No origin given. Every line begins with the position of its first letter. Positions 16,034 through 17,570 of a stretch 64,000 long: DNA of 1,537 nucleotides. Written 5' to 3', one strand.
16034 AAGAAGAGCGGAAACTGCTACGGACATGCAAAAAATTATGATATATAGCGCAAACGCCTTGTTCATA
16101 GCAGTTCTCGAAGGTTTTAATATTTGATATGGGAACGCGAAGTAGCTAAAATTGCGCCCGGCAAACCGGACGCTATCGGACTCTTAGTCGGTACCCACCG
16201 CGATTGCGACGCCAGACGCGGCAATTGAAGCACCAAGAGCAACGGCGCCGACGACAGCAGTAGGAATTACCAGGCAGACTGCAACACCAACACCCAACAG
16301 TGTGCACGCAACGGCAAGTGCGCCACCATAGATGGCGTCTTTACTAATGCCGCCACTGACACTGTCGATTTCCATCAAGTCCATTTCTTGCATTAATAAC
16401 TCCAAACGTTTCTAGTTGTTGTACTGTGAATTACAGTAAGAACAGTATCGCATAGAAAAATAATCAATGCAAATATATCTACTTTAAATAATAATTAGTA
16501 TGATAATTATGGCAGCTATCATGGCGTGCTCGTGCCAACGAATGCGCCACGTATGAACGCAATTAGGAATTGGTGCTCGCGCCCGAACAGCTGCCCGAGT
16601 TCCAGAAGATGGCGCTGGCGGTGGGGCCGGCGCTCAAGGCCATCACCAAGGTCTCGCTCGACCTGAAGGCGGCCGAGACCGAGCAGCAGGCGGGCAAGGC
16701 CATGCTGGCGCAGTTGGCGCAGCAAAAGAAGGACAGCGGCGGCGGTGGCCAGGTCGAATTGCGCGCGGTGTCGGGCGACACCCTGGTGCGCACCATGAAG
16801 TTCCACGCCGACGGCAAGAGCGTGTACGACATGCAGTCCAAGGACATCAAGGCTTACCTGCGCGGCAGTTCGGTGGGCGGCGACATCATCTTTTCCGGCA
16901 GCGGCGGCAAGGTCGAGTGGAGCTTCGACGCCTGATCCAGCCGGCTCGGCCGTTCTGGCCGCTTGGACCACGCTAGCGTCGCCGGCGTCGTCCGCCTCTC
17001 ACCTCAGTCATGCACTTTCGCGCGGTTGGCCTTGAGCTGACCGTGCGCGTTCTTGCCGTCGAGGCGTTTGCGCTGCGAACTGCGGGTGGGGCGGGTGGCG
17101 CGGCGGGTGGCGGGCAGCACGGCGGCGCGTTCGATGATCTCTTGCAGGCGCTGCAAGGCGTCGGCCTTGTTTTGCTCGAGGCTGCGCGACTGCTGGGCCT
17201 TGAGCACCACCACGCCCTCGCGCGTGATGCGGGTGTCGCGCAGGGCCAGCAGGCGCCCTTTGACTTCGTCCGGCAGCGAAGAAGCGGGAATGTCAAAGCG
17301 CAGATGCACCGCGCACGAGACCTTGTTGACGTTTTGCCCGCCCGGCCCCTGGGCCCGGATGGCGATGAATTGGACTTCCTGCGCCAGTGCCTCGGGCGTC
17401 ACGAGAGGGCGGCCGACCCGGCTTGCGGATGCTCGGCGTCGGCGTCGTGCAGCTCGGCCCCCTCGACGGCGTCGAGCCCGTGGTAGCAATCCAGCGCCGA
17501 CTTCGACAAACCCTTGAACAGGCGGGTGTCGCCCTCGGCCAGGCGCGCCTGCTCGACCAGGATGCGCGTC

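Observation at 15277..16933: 376-bp direct duplication of the fapA-like 3' end brackets the cassette (Campbell-type or 3'-end-replacing insertion)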

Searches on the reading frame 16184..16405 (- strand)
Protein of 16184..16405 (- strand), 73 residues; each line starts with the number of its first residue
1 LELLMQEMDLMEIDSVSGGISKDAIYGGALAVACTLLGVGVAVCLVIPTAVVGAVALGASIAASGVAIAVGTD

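Call 6: search_protein_families(library=pfam, proteins=[window:16184-16405:-], max_evalue=0.1)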
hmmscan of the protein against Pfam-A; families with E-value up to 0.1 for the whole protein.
window:16184-16405:- (73 aa): 1 family
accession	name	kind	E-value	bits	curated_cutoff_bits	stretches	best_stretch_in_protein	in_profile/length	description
PF10439.15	Bacteriocin_IIc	-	0.00054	20.3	27.1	1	4-56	3-55/59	Bacteriocin class II with double-glycine leader peptide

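Call 7: search_protein_families(library=ncbifam, proteins=[window:16184-16405:-], max_evalue=0.1)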
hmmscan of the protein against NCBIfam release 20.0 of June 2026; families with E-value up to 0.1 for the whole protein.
window:16184-16405:- (73 aa): 0 families

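Call 10: find_encoding_contigs(protein=window:16184-16393:-, flank=10000, max_places=10)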
Protein window:16184-16393:- (69 aa): 1 contig read that carries it; 1 place shown.
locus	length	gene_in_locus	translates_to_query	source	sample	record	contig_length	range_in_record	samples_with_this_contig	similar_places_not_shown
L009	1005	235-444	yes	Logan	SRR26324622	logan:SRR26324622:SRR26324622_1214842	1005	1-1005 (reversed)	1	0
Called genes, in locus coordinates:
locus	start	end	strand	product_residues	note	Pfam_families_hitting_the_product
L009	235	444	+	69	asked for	-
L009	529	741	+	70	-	-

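Call 13: find_homologous_proteins(query=window:16184-16393:-, max_evalue=0.01)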
Query window:16184-16393:- (69 aa): 1 proteins with E <= 0.01 among 20 candidates.
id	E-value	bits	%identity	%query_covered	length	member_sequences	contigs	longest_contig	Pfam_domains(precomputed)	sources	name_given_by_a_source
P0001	2.9e-31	123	100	100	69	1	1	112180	-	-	-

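Call 30: search_dna_similar(query=window:16184-16393:-, collection=plasmids, mode=protein, max_evalue=1)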
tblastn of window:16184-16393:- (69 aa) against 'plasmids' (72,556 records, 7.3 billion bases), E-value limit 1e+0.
Records with a match: 1; places in all: 1; records where one place covers at least 80% of the query: 0.
Best place of each record, by identity: <60% 1.
By first word of the organism name: Sulfitobacter 1.
By predicted mobility (MOB-suite, as given by PLSDB): non-mobilizable 1.
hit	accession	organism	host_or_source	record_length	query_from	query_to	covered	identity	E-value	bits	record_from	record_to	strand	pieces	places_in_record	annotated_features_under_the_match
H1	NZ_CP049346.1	Sulfitobacter pontiacus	-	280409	5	45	59%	46.3%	6e-1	34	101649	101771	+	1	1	none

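Call 31: search_protein_representatives(protein=window:16184-16393:-)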
Query: 69 residues. Proteins with E-value up to 0.001 (for the whole library): 7; up to 1e-10: 1; up to 1e-30: 1. The best 7 are listed.
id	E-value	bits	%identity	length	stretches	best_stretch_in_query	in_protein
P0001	9.3e-32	123.1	100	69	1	1-69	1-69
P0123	1.5e-06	43.9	54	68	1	1-64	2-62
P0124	2.6e-06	43.2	52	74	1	3-68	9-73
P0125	4.0e-05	39.5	44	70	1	1-67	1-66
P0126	2.5e-04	36.9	47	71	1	2-64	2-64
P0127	6.2e-04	35.7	49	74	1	3-68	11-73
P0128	9.1e-04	35.2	45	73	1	1-60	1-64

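Call 33: find_encoding_contigs(protein=P0123, flank=10000, max_places=4)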
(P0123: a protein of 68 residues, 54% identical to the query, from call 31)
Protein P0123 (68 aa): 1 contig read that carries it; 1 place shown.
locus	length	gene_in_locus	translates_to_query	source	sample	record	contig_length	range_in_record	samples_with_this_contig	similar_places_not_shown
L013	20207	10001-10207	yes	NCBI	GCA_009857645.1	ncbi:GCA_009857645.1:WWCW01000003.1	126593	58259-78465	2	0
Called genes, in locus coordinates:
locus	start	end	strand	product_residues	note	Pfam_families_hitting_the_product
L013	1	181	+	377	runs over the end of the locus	PF00512:HisKA, PF02518:HATPase_c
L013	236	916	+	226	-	PF00072:Response_reg, PF00486:Trans_reg_C (weak)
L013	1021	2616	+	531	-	PF12729:4HB_MCP_1, PF00672:HAMP, PF00015:MCPsignal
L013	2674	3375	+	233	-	PF01797:Y1_Tnp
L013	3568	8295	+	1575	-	PF00310:GATase_2, PF04898:Glu_syn_central, PF01645:Glu_synthase, PF01493:GXGXG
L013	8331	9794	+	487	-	PF14691:Fer4_20, PF00890:FAD_binding_2 (weak), PF01266:DAO (weak), PF01494:FAD_binding_3 (weak), PF01593:Amino_oxidase, PF07992:Pyr_redox_2, PF12831:FAD_oxidored, PF13450:NAD_binding_8, +6 more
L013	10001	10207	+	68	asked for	-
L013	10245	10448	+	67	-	-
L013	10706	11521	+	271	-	PF00005:ABC_tran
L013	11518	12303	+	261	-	PF02405:MlaE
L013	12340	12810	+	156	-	PF02470:MlaD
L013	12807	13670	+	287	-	PF04333:MlaA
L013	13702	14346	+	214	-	PF05494:MlaC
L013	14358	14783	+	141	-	PF13466:STAS_2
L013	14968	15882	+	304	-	PF00005:ABC_tran, PF13304:AAA_21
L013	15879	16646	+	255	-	PF01061:ABC2_membrane, PF12698:ABC2_membrane_3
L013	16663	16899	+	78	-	PF01722:BolA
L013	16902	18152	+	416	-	PF00275:EPSP_synthase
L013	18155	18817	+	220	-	PF01634:HisG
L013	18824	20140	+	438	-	PF00815:Histidinol_dh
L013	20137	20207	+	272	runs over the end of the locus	PF01555:N6_N4_Mtase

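Call 35: find_encoding_contigs(protein=P0124, flank=10000, max_places=4)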
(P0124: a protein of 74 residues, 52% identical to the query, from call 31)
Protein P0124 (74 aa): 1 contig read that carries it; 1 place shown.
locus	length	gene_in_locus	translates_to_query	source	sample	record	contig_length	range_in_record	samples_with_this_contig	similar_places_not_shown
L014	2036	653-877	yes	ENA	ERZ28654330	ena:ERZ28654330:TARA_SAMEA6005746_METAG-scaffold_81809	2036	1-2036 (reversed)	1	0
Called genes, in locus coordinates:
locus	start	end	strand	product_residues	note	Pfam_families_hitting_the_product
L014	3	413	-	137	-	?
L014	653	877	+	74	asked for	-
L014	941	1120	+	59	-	-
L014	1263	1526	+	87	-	-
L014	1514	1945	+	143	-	PF02566:OsmC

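Call 36: find_encoding_contigs(protein=P0125, flank=10000, max_places=4)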
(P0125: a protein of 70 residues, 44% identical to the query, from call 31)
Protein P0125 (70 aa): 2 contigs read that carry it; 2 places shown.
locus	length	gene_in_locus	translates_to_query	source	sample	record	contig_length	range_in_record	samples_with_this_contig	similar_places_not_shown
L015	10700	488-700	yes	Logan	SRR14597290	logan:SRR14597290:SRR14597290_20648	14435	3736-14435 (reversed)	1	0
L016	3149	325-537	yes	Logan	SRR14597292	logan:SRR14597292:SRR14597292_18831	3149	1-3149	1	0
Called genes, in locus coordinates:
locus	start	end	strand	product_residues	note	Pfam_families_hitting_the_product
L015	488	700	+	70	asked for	-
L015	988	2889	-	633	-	PF00515:TPR_1 (faint), PF13424:TPR_12, PF00990:GGDEF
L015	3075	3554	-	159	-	PF03061:4HBT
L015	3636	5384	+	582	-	PF13687:DUF4153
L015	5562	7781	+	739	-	PF01590:GAF, PF13185:GAF_2 (weak), PF05157:MshEN (faint), PF00437:T2SSE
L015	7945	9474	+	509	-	PF07695:7TMR-DISM_7TM, PF00990:GGDEF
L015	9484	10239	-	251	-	PF06452:CBM9_1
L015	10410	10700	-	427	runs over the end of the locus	PF00909:Ammonium_transp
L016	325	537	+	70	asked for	-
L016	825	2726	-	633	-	PF00515:TPR_1 (faint), PF13424:TPR_12, PF00990:GGDEF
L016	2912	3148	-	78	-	?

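Call 47: search_protein_families(library=pfam, alignment_id=A1, max_evalue=0.01)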
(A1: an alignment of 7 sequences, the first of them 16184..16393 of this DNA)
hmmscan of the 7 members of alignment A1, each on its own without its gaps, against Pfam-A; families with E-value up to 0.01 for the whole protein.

A. member 1, window:16184-16393:- (69 aa): 1 family
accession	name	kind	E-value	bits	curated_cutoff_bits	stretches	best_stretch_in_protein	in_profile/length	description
PF10439.15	Bacteriocin_IIc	-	0.0019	18.6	27.1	1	1-52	4-55/59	Bacteriocin class II with double-glycine leader peptide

B. families by the number of members that match (of 7 scanned): 3 families
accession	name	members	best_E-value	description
PF10439.15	Bacteriocin_IIc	2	0.0019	Bacteriocin class II with double-glycine leader peptide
PF17508.7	MccV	1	0.0049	Microcin V bacteriocin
PF19770.4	DUF6256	1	0.0053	Family of unknown function (DUF6256)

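Call 51: find_encoding_contigs(protein=P0126, flank=6000, max_places=4)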
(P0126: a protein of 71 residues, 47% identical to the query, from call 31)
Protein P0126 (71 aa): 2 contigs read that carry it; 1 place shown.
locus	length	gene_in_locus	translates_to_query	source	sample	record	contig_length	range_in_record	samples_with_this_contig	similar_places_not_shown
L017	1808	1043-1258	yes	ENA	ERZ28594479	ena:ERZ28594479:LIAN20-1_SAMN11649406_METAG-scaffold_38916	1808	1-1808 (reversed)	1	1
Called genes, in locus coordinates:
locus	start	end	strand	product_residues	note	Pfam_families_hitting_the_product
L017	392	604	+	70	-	-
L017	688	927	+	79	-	-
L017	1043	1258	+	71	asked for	-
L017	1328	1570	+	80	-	-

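Call 52: find_encoding_contigs(protein=P0127, flank=6000, max_places=4)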
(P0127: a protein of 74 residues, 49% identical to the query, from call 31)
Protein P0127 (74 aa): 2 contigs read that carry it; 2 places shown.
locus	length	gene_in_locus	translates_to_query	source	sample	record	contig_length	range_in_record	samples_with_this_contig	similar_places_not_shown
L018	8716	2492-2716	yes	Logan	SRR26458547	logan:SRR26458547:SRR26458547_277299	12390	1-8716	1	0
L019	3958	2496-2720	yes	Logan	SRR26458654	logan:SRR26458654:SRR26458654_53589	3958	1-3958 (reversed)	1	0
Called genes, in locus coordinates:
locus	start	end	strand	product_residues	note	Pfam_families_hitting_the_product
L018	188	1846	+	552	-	PF00883:Peptidase_M17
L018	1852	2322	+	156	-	PF04364:DNA_pol3_chi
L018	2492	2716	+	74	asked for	-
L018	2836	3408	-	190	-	PF13650:Asp_protease_2, PF13975:gag-asp_proteas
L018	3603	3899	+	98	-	PF02416:TatA_B_E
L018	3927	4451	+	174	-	PF02416:TatA_B_E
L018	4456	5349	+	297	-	PF00902:TatC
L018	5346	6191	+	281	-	PF05673:DUF815, PF13191:AAA_16 (weak)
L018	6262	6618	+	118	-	PF00576:Transthyretin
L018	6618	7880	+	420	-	PF06181:Urate_ox_N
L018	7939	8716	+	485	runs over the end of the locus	PF01799:Fer2_2, PF00941:FAD_binding_5, PF03450:CO_deh_flav_C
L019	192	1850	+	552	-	PF00883:Peptidase_M17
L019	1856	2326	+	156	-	PF04364:DNA_pol3_chi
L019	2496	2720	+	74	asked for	-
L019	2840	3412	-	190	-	PF13650:Asp_protease_2, PF13975:gag-asp_proteas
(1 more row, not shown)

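Call 53: find_encoding_contigs(protein=P0128, flank=6000, max_places=4)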
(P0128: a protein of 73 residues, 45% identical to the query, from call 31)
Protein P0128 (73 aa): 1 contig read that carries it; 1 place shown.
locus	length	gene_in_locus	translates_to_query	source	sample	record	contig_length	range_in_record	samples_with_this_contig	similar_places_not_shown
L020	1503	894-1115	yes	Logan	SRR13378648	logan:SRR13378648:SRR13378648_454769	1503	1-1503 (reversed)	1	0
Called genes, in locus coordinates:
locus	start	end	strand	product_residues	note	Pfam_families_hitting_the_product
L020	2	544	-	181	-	?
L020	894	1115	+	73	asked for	-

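Call 59: find_related_loci(query=A2, collection=viral_contigs, flank=5000)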
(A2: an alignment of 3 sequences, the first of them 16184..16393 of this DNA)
Query A2 (69 aa) in viral_contigs; peptide patterns used: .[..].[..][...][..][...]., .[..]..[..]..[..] (x = any residue, [..] = any of these).
182 stretches matched a pattern, but none encodes a relative of the query by tblastn (E <= 1e-3).

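Call 60: find_related_loci(query=A2, collection=metagenome_contigs, flank=5000)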
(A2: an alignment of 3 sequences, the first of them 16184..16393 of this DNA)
Query A2 (69 aa) in metagenome_contigs; peptide patterns used: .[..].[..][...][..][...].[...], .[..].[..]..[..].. (x = any residue, [..] = any of these).
408 stretches matched a pattern; 3 encode a relative of the query (tblastn E <= 1e-3); 3 distinct loci.
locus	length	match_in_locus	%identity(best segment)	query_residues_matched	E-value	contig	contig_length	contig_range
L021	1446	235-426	46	1-65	3e-11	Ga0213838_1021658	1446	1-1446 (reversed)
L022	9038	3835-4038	41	1-69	7e-10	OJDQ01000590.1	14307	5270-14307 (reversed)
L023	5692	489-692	39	1-69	2e-9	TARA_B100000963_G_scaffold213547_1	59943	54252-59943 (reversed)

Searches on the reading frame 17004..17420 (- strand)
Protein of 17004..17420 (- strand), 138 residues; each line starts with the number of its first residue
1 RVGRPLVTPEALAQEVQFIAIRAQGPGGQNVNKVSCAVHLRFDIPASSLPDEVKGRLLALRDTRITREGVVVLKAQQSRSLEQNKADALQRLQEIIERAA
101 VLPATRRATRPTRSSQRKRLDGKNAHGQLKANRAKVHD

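Call 6: search_protein_families(library=pfam, proteins=[window:17004-17420:-], max_evalue=0.1)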
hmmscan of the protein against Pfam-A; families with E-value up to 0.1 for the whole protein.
window:17004-17420:- (138 aa): 1 family
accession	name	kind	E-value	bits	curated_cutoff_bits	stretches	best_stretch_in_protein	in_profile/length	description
PF00472.26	RF-1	-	6.5e-19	68.4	35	1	14-133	10-116/116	RF-1 domain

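Call 7: search_protein_families(library=ncbifam, proteins=[window:17004-17420:-], max_evalue=0.1)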
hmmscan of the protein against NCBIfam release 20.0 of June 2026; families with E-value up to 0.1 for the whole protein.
window:17004-17420:- (138 aa): 5 families
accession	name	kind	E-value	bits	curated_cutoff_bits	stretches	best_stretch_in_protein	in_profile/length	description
NF006718.0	PRK09256.1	equivalog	3e-49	166.3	100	1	14-137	15-138/140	alternative ribosome rescue aminoacyl-tRNA hydrolase ArfB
TIGR00020.2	prfB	exception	2.5e-07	30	370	1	14-95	227-284/353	peptide chain release factor 2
TIGR03072.1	release_prfH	equivalog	7.6e-07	28.9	166.65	1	9-39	101-131/200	peptide chain release factor H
NF001859.2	PRK00591.1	equivalog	2.7e-06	26.7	400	1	14-118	214-289/347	peptide chain release factor 1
TIGR00019.1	prfA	equivalog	9.3e-05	21.5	423.25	1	15-40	223-248/361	peptide chain release factor 1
